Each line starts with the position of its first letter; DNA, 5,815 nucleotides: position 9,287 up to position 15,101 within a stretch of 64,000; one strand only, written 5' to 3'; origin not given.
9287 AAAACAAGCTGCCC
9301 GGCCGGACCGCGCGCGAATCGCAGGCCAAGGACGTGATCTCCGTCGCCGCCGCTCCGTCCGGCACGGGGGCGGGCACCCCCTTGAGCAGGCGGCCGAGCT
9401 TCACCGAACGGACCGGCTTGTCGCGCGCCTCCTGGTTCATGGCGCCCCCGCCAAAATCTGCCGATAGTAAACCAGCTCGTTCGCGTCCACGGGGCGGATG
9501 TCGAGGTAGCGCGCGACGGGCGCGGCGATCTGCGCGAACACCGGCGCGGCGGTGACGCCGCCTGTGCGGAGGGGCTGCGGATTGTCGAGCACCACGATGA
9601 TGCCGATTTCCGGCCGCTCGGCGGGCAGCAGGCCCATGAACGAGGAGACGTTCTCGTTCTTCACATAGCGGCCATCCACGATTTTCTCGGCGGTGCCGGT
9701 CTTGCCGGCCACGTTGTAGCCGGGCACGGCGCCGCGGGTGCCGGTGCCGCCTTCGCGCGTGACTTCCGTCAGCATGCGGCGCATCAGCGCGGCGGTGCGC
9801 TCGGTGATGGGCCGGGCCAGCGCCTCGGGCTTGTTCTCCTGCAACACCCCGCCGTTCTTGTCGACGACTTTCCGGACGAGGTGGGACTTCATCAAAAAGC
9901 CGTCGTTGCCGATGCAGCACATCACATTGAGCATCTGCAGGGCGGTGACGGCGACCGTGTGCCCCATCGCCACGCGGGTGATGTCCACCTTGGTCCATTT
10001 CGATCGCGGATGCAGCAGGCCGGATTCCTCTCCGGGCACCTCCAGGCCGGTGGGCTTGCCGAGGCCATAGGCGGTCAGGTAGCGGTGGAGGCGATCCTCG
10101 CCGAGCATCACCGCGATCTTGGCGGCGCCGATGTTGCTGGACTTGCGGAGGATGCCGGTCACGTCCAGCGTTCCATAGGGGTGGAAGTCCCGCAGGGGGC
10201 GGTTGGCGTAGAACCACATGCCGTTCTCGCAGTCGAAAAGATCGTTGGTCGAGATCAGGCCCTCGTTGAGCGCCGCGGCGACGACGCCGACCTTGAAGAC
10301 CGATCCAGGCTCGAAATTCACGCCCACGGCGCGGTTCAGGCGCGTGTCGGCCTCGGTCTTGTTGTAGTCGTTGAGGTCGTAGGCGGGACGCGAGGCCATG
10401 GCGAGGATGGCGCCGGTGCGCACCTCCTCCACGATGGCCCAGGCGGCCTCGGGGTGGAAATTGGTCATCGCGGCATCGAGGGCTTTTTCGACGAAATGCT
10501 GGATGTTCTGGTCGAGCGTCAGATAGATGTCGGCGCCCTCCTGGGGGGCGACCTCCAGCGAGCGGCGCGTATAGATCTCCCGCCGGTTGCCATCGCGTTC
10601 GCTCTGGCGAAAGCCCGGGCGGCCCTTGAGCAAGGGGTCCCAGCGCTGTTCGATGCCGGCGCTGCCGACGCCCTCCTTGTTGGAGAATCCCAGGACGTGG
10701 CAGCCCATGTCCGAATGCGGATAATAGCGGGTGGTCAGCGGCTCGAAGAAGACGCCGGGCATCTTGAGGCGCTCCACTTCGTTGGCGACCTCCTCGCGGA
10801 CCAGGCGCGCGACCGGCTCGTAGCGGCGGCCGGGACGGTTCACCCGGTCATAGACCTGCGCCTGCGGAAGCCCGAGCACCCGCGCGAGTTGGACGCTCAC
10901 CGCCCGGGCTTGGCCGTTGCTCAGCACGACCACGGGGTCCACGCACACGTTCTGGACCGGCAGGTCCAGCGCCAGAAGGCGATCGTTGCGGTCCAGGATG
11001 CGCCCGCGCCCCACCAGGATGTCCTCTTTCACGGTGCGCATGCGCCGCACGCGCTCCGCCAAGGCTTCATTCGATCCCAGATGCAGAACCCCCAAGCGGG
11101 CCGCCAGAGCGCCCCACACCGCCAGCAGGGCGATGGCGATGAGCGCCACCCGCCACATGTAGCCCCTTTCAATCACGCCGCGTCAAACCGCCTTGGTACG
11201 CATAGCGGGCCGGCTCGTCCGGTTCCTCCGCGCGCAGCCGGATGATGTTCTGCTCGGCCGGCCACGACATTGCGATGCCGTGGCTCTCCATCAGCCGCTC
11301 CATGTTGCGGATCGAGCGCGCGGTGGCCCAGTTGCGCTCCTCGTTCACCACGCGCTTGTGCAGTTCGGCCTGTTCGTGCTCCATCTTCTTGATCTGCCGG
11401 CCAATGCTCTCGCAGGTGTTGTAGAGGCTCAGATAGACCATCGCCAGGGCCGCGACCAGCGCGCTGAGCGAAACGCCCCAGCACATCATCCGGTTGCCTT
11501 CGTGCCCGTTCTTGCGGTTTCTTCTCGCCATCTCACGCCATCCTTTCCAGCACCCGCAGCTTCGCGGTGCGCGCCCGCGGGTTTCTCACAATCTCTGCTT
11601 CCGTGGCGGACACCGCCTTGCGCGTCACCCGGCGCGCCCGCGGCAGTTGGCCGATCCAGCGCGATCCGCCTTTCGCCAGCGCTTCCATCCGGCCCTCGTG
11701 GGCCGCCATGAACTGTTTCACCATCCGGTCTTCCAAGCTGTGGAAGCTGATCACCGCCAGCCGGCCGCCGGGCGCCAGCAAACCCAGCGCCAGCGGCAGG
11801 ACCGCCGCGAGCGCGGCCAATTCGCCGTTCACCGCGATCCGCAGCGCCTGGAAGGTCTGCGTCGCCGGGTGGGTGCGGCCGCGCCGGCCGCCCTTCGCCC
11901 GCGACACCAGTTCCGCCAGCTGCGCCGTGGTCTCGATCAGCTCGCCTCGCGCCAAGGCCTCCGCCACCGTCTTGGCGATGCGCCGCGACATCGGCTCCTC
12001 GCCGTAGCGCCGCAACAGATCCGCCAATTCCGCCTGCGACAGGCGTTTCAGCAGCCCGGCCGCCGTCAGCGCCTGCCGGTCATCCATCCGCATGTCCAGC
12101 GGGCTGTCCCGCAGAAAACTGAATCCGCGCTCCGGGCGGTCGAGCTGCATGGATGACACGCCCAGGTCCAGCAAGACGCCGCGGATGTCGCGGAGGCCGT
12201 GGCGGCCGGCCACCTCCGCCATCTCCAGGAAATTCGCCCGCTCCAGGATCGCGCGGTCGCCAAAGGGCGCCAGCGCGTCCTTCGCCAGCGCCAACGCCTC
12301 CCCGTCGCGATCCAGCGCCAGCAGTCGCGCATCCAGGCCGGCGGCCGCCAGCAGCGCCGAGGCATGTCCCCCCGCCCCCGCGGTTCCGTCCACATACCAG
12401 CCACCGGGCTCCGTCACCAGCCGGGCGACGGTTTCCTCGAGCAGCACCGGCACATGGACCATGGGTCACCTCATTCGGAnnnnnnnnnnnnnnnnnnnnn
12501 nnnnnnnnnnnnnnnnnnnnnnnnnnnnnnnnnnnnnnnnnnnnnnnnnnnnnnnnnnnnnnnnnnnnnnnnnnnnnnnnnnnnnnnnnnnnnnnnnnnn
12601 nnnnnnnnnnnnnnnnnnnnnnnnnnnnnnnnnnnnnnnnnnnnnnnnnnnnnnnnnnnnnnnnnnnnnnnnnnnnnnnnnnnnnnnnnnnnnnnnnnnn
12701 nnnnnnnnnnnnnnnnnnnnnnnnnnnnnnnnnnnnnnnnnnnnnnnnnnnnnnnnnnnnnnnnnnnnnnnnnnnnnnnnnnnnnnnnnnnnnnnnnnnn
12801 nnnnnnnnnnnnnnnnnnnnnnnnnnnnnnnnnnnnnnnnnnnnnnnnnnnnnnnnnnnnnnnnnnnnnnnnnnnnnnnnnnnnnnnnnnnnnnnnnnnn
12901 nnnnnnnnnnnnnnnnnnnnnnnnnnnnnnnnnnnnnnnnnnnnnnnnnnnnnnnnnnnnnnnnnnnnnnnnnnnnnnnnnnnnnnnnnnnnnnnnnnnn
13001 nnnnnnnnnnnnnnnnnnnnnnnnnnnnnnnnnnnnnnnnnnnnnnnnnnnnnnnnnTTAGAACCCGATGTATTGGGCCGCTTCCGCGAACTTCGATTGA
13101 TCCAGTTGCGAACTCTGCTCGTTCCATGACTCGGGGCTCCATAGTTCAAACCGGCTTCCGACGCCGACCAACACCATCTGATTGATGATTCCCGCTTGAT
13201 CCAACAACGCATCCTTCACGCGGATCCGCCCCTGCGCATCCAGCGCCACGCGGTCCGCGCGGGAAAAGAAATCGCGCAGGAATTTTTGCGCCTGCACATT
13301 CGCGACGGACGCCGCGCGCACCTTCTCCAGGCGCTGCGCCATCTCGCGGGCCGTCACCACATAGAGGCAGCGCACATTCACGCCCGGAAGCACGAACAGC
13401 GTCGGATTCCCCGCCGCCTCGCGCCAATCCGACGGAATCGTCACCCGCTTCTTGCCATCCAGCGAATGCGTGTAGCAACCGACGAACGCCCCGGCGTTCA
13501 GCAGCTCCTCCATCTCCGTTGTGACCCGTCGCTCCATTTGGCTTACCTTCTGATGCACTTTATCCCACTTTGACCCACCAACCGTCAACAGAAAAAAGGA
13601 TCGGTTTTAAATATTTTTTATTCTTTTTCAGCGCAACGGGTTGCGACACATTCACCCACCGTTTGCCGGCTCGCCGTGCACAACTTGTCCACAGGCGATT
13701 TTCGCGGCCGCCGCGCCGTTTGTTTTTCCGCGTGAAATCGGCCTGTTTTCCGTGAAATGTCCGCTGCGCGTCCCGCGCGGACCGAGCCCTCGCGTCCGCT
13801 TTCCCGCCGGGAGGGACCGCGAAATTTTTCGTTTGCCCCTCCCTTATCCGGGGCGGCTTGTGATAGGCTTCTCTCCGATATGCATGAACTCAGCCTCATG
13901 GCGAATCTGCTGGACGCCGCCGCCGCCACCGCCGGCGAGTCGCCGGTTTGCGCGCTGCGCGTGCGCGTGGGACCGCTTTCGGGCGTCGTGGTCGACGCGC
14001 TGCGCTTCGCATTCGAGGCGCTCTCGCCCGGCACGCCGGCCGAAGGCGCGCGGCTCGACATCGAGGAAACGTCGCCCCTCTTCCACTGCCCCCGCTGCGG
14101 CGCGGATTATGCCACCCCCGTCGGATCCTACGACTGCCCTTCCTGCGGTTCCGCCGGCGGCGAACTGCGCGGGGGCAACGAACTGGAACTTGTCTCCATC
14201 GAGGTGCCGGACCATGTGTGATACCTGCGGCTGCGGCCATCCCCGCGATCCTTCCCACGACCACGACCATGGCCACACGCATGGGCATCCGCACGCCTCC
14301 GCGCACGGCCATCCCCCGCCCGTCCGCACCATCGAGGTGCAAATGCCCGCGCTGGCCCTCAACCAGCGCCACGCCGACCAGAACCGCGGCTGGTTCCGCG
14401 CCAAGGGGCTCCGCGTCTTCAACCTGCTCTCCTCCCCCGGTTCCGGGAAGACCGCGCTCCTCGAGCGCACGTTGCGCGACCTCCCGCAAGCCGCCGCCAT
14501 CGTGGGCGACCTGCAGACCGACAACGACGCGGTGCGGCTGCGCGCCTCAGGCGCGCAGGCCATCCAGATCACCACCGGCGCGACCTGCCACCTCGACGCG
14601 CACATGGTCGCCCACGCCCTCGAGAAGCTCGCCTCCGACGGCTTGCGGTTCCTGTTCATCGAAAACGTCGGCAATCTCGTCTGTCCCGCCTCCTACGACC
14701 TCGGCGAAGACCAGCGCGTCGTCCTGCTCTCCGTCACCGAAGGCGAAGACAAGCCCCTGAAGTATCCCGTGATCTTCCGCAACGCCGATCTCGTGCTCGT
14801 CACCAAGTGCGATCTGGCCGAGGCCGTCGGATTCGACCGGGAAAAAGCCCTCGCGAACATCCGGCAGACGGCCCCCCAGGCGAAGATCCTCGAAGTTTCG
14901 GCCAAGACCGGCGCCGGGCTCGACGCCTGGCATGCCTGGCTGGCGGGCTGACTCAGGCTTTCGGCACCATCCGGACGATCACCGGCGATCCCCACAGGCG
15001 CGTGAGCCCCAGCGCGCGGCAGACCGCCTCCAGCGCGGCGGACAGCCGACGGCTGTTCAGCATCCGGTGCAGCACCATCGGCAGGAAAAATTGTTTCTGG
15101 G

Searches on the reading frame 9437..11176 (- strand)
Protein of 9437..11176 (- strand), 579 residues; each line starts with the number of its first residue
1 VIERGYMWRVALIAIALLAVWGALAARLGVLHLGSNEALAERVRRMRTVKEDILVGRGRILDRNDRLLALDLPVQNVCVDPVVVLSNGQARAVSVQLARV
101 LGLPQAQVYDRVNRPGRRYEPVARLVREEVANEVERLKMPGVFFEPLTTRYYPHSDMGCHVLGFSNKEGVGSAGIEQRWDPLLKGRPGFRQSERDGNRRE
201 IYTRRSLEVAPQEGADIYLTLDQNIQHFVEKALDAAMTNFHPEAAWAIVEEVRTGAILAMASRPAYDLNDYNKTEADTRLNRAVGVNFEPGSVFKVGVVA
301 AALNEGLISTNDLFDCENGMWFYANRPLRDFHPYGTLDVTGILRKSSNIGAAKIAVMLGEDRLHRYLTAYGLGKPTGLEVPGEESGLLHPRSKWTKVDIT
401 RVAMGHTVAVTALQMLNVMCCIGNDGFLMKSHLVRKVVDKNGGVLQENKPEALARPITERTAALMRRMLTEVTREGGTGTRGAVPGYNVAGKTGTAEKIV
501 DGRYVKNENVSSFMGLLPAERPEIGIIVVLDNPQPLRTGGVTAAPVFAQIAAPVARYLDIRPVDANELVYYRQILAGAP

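Call 68: search_protein_families(library=pfam, proteins=[window:9437-11176:-], max_evalue=0.00001)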
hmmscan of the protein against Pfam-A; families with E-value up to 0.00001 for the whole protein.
window:9437-11176:- (579 aa): 2 families
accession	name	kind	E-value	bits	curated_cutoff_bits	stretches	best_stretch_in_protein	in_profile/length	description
PF00905.27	Transpeptidase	-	9.5e-69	232.3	22.1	1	247-551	3-298/299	Penicillin binding protein transpeptidase domain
PF03717.20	PBP_dimer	-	1.2e-14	55.5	24.4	1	55-199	4-174/180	Penicillin-binding Protein dimerisation domain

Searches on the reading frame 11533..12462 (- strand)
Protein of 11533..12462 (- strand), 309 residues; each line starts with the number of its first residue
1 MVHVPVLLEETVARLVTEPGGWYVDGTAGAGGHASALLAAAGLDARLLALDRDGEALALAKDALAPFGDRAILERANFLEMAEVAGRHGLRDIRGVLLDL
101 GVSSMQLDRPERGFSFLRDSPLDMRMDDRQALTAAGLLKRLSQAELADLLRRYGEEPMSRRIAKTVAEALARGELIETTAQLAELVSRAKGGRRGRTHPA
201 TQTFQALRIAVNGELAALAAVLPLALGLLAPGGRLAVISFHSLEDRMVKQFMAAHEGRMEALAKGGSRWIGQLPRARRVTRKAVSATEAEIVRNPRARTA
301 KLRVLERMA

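Call 68: search_protein_families(library=pfam, proteins=[window:11533-12462:-], max_evalue=0.00001)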
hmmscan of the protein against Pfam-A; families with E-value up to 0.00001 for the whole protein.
window:11533-12462:- (309 aa): 1 family
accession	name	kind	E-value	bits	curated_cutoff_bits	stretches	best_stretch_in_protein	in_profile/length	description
PF01795.25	Methyltransf_5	-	2.4e-98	329.9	27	1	2-307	3-308/309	MraW methylase family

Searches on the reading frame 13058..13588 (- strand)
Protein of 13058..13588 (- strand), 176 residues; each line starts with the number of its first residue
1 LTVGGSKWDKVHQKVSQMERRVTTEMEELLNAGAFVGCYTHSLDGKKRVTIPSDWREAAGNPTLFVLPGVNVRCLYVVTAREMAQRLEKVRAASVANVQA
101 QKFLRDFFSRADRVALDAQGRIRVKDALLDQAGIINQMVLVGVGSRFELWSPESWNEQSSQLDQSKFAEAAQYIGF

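Call 69: search_protein_families(library=pfam, proteins=[window:13058-13588:-], max_evalue=0.00001)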
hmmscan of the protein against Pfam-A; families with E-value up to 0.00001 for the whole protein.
window:13058-13588:- (176 aa): 1 family
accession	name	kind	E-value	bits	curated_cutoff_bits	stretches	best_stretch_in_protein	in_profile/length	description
PF02381.23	MraZ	-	3.4e-21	75.4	23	1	107-171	1-65/72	MraZ protein, putative antitoxin-like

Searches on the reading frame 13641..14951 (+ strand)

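Call 69: search_protein_families(library=pfam, proteins=[window:13641-14951:+], max_evalue=0.00001)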
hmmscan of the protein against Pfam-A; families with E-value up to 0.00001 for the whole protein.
window:13641-14951:+ (436 aa): 1 family
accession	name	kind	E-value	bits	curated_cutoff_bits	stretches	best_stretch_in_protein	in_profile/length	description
PF02492.25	cobW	-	9.4e-20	71.4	20.7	1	261-417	4-179/180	CobW/HypB/UreG, nucleotide-binding domain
